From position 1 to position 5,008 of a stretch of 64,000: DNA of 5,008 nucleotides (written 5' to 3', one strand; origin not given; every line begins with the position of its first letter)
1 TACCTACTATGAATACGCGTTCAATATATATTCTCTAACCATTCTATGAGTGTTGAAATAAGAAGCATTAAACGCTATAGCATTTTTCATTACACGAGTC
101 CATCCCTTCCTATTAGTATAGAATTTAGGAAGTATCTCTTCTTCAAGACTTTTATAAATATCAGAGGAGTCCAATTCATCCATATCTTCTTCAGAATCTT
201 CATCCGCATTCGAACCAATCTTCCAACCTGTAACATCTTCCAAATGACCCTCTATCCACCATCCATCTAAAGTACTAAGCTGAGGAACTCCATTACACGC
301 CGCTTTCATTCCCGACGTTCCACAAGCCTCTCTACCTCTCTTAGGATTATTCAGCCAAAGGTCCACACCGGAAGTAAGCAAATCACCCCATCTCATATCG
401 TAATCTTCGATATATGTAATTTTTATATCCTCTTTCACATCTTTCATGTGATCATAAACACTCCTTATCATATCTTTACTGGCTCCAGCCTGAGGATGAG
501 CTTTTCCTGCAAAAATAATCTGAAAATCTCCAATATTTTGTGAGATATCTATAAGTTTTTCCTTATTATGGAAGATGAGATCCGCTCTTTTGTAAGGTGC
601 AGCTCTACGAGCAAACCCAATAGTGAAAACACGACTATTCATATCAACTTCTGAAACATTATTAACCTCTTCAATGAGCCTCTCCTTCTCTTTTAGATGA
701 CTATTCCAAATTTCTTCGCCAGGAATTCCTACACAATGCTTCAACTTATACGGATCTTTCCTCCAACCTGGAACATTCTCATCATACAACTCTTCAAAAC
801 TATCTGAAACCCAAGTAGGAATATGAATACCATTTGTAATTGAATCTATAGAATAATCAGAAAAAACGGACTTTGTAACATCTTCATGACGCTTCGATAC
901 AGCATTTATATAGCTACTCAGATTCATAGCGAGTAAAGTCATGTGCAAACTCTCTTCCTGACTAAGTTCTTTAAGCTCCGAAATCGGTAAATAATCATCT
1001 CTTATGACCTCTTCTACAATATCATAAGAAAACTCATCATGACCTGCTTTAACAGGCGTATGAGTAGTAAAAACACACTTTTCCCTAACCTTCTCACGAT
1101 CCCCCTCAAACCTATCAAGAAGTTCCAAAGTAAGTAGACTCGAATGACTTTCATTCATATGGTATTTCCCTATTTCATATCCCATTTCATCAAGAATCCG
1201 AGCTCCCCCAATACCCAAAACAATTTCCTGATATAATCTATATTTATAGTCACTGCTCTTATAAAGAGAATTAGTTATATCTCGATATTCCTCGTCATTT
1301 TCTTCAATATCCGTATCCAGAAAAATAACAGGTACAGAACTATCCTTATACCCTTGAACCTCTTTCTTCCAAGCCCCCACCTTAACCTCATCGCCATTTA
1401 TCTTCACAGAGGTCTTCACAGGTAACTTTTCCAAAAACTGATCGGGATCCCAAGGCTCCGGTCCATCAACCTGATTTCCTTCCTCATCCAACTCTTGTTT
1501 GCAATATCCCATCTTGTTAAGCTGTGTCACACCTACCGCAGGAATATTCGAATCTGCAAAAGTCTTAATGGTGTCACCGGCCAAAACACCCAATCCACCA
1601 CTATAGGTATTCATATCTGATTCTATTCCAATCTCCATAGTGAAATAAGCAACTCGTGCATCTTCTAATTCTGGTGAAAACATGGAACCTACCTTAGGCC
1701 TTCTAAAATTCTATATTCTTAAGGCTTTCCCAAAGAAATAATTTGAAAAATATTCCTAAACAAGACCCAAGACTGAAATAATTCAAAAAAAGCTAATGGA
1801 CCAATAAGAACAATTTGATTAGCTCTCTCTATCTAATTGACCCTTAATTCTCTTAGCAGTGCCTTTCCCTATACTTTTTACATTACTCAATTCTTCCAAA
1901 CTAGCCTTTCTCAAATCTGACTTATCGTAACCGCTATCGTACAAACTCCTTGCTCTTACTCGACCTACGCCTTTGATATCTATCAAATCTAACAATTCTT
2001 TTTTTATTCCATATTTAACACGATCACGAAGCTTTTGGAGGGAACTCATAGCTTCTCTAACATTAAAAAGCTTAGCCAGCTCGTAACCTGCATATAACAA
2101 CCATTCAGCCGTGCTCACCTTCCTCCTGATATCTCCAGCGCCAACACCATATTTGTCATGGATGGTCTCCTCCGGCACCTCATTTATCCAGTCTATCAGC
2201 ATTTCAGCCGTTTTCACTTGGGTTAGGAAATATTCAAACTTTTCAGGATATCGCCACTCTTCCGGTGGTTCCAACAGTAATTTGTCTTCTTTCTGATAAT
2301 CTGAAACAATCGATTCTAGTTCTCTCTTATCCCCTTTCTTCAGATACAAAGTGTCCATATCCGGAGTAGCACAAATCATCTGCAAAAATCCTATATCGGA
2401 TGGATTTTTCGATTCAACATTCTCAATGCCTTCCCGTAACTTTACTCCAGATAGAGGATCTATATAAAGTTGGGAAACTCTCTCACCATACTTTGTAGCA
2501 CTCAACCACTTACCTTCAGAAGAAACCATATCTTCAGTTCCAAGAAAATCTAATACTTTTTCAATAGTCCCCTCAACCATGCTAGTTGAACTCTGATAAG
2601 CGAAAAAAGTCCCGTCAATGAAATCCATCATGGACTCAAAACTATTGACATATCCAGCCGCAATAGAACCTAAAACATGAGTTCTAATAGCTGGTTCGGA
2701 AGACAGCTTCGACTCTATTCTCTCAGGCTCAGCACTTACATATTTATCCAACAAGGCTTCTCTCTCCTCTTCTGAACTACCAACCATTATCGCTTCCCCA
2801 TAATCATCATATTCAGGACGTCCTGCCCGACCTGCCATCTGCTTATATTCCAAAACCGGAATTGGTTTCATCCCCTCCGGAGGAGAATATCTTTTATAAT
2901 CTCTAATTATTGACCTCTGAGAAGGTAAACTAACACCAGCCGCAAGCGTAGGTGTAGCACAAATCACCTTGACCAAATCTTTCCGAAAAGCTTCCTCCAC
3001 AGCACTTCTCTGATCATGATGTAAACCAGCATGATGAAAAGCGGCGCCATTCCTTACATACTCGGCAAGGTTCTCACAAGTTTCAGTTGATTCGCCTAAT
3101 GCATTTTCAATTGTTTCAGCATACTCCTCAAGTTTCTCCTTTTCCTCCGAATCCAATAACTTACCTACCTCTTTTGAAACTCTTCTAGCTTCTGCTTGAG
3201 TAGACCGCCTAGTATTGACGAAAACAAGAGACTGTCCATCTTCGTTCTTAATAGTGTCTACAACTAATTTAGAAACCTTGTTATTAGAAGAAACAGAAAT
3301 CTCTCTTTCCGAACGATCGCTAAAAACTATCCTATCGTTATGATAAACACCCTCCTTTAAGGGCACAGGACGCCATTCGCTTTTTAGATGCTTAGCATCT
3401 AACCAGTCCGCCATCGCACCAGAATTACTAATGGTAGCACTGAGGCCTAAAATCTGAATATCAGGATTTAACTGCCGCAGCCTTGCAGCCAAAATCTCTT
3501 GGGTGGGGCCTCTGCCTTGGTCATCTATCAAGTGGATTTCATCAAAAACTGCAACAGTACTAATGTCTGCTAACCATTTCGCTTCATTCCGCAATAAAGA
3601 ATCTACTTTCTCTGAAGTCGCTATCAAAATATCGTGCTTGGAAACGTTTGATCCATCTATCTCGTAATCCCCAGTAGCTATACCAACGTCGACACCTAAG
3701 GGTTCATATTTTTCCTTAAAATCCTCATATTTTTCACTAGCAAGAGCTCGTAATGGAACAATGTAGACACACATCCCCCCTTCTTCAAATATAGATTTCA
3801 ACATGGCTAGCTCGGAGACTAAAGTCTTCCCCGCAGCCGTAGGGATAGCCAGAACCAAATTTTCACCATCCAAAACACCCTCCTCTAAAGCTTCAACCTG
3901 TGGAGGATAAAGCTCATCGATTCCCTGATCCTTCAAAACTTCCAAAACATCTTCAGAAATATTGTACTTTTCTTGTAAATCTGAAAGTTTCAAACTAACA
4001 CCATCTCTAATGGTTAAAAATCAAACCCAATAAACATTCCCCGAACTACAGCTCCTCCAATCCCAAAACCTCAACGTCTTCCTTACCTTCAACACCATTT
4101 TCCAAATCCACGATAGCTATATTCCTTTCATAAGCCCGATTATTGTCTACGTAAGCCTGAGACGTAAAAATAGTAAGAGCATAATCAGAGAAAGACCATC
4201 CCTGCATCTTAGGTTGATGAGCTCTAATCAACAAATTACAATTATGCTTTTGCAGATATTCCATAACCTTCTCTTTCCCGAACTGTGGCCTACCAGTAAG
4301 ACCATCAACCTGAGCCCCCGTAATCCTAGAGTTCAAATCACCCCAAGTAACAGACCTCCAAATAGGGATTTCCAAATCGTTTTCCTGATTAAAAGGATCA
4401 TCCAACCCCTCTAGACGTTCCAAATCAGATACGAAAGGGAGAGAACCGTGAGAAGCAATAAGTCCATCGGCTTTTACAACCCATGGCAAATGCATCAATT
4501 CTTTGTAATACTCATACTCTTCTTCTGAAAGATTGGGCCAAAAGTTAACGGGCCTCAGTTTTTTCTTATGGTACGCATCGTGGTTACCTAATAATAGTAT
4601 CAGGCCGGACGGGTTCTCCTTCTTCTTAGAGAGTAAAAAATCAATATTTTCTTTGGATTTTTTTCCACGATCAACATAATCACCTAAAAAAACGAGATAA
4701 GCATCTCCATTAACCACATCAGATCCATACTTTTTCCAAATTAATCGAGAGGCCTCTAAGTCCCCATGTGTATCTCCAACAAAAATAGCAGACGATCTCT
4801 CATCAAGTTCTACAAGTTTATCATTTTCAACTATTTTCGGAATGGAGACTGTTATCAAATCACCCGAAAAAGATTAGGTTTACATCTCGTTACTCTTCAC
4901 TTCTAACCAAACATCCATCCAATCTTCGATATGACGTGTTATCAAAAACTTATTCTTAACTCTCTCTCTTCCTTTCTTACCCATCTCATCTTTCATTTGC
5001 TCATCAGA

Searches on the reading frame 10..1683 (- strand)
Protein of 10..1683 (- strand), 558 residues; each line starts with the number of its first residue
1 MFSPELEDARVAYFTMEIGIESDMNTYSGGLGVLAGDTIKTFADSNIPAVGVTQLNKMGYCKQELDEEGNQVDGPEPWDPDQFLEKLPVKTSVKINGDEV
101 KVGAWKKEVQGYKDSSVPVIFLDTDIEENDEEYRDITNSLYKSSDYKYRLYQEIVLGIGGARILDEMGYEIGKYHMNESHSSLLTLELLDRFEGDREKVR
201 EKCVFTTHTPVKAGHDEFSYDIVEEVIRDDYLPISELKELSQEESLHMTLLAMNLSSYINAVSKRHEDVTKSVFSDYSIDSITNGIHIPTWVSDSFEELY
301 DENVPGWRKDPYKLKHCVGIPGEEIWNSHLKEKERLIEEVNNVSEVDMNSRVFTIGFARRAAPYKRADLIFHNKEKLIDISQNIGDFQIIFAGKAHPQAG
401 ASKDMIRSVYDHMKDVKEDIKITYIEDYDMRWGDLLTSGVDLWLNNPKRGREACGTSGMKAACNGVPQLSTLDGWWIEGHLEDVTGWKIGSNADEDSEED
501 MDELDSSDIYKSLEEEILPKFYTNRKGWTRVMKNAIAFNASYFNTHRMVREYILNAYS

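Call 18: search_protein_families(library=pfam, proteins=[window:10-1683:-], max_evalue=0.00001)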
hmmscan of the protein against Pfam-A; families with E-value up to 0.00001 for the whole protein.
window:10-1683:- (558 aa): 1 family
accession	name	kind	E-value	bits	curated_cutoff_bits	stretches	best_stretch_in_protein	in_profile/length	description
PF00343.26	Phosphorylase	-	7.4e-28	97.7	27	1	234-479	310-584/713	Carbohydrate phosphorylase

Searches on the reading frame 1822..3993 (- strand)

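Call 18: search_protein_families(library=pfam, proteins=[window:1822-3993:-], max_evalue=0.00001)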
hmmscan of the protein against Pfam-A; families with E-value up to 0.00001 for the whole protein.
window:1822-3993:- (724 aa): 7 families
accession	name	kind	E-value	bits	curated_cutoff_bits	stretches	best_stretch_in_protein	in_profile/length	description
PF21280.2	Helicase_dom4_arc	-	2.1e-40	137.9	27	1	534-662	1-125/125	Archaeal helicase, domain 4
PF00270.35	DEAD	-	5.4e-30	104.8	26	1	30-189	2-161/167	DEAD/DEAH box helicase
PF00271.37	Helicase_C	-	2.8e-10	40.8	23.5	1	303-393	25-109/110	Helicase conserved C-terminal domain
PF04851.21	ResIII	-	2.1e-09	37.9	22.5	1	27-189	3-163/164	Type III restriction enzyme, res subunit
PF14520.12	HHH_5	-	8.7e-09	36.2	27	1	668-717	2-52/57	Helix-hairpin-helix domain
PF22527.2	DEXQc_Suv3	-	4e-07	30.1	27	1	51-168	21-119/154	DEXQ-box helicase domain of Suv3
PF20470.4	HTH_61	-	5.4e-06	27.1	24.3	0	399-490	1-91/92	Helix-turn-helix domain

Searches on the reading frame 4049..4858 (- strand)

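Call 18: search_protein_families(library=pfam, proteins=[window:4049-4858:-], max_evalue=0.00001)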
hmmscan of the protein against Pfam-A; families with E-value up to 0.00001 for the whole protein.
window:4049-4858:- (270 aa): 1 family
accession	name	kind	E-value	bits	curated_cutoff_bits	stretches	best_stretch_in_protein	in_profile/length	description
PF00149.33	Metallophos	-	5.3e-18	66.6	21.5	1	25-217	4-190/191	Calcineurin-like phosphoesterase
